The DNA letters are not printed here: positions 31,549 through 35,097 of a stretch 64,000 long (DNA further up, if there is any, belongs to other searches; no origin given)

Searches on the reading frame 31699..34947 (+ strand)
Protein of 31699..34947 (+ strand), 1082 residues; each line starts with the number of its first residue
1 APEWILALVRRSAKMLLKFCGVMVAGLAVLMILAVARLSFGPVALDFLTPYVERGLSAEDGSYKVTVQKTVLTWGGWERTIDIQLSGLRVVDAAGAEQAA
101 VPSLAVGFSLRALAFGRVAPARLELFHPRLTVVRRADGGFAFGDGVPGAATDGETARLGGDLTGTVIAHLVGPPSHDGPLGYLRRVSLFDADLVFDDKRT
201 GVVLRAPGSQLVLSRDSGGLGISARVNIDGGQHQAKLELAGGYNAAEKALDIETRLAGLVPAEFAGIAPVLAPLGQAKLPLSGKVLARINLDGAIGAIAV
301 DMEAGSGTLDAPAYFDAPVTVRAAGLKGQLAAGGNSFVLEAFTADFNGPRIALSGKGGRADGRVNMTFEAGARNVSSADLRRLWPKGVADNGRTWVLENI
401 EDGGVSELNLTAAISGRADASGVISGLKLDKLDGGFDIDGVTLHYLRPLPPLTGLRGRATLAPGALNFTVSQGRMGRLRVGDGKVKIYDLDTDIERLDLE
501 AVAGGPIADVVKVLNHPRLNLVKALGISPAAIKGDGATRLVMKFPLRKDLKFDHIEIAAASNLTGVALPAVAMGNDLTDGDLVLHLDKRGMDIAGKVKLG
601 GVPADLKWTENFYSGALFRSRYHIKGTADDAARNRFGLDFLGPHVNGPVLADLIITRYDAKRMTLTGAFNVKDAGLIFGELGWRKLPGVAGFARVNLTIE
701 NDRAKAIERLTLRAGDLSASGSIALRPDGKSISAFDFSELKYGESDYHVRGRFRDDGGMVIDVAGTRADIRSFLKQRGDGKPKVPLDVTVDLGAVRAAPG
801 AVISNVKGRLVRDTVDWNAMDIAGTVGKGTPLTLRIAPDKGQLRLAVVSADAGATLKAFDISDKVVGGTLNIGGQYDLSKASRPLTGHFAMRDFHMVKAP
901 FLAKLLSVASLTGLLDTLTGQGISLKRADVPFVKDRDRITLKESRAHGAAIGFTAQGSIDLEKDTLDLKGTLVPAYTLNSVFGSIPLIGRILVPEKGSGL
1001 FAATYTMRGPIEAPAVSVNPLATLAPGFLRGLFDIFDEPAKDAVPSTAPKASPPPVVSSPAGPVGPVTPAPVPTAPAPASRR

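Call 10: search_protein_families(library=pfam, proteins=[window:31699-34947:+], max_evalue=0.001)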
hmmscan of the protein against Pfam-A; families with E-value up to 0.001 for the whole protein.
window:31699-34947:+ (1082 aa): 1 family
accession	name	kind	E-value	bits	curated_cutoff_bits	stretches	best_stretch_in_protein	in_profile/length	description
PF13116.12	YhdP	-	1.3e-32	113.2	46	2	280-549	388-653/1224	YhdP protein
